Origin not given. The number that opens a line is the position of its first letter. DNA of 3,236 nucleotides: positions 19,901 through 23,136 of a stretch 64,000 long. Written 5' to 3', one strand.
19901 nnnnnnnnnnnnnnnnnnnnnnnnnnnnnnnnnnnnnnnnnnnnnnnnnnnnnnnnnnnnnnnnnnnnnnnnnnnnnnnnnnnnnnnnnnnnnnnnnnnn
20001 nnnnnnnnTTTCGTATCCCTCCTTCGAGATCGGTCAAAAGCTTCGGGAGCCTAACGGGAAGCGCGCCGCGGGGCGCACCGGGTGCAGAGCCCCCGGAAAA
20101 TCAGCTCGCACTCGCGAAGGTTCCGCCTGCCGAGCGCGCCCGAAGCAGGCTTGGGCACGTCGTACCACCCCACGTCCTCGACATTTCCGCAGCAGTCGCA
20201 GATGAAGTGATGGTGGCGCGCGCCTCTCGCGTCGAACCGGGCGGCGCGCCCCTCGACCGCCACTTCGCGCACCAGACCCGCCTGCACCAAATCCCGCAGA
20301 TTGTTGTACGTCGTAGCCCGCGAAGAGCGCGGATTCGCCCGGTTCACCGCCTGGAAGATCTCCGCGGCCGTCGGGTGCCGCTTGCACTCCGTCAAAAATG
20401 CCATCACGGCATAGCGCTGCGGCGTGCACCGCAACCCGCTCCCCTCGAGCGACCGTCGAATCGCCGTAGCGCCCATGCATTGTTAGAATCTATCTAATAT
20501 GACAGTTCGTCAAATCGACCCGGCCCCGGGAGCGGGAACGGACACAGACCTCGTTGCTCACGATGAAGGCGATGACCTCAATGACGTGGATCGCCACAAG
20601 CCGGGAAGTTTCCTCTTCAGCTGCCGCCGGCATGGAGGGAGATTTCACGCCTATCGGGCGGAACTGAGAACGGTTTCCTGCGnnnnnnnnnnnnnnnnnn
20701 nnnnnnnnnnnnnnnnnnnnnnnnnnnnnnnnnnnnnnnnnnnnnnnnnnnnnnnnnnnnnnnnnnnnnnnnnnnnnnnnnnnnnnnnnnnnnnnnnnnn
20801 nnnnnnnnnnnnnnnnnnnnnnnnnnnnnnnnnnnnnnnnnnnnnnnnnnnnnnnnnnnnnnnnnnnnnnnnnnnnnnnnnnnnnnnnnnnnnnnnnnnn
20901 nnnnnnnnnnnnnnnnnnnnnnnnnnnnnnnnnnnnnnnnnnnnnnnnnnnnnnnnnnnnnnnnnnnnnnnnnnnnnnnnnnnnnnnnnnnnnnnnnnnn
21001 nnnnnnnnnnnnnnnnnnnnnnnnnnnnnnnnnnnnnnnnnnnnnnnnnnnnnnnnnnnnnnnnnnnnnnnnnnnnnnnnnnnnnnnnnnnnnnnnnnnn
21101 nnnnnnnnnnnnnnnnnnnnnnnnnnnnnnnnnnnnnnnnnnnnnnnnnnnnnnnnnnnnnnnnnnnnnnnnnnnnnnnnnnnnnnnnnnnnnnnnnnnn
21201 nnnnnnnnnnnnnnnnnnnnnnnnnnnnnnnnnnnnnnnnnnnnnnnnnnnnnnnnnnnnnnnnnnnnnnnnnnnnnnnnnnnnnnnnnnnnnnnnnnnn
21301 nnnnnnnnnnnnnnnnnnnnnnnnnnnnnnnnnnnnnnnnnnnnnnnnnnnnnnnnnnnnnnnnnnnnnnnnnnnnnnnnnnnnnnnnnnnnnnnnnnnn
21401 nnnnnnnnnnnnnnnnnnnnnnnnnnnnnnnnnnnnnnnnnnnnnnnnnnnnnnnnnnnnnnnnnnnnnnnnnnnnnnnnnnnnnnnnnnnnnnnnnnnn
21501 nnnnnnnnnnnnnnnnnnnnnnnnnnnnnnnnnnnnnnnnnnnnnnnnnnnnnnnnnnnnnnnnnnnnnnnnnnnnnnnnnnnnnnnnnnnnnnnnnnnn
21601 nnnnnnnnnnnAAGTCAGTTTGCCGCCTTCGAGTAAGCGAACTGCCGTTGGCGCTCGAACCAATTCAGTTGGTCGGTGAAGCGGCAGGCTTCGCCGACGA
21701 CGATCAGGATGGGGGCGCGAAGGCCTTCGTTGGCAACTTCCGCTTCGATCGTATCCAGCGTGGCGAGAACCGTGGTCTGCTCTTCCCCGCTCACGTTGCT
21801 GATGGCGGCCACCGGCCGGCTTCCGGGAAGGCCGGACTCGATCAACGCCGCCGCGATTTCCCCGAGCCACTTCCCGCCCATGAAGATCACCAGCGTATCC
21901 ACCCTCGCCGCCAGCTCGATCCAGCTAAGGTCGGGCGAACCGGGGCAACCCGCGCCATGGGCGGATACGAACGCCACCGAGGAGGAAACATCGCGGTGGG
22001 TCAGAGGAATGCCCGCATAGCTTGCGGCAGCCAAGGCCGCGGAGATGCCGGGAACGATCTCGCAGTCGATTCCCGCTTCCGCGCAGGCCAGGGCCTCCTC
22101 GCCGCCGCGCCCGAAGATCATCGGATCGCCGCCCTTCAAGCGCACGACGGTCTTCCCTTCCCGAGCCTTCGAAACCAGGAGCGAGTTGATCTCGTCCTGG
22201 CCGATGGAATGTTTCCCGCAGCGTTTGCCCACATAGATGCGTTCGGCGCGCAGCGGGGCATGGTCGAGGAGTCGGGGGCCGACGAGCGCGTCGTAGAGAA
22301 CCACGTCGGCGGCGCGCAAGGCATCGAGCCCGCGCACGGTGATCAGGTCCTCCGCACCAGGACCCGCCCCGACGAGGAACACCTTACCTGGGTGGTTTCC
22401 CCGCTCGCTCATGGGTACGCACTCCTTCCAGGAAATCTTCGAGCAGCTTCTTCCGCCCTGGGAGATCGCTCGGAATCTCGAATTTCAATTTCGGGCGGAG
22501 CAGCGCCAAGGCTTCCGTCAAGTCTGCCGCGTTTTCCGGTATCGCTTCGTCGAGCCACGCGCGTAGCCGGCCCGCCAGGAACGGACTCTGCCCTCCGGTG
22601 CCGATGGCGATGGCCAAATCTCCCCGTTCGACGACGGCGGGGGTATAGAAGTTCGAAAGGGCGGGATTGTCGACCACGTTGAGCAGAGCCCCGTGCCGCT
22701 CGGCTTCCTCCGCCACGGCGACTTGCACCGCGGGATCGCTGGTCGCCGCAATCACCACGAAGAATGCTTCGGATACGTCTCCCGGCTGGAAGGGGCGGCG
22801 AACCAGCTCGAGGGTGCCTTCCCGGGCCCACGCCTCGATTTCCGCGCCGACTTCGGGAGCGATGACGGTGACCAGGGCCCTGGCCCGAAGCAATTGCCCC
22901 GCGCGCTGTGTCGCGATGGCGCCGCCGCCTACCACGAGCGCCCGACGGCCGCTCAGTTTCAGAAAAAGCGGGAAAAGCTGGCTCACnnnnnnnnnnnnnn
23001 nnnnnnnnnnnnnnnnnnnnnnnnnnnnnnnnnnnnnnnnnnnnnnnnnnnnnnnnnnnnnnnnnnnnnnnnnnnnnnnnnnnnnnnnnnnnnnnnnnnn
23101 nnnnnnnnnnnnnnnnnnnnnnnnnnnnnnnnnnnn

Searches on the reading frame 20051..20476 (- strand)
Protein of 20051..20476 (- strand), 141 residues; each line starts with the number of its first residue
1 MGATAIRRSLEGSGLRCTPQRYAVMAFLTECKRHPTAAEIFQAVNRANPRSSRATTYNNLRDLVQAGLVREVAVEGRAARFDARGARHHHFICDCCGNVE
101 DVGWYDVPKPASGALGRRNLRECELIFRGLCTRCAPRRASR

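Call 68: search_protein_families(library=pfam, proteins=[window:20051-20476:-], max_evalue=0.00001)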
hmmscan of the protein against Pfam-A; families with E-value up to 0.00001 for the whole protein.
window:20051-20476:- (141 aa): 1 family
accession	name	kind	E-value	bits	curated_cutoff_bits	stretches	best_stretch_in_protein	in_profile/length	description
PF01475.25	FUR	-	2.7e-22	79.6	23.1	1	13-115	2-106/121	Ferric uptake regulator family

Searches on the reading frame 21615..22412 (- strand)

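Call 68: search_protein_families(library=pfam, proteins=[window:21615-22412:-], max_evalue=0.00001)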
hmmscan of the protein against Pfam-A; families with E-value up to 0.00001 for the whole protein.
window:21615-22412:- (265 aa): 1 family
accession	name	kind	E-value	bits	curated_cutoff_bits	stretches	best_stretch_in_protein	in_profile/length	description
PF00590.25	TP_methylase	-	9.3e-54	183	27.8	1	10-222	1-211/212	Tetrapyrrole (Corrin/Porphyrin) Methylases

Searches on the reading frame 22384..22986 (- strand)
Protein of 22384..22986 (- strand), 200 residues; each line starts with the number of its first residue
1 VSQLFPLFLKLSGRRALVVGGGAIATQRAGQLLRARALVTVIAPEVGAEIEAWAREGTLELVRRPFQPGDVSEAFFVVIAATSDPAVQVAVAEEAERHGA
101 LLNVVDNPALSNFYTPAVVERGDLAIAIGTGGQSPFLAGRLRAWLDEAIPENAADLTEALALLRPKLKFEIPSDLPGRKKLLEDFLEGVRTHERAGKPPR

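Call 68: search_protein_families(library=pfam, proteins=[window:22384-22986:-], max_evalue=0.00001)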
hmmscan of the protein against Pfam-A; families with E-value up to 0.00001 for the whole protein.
window:22384-22986:- (200 aa): 1 family
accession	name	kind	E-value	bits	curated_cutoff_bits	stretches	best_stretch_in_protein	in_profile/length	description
PF13241.12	NAD_binding_7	-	6.5e-30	104.2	22.1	1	7-117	1-104/104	Putative NAD(P)-binding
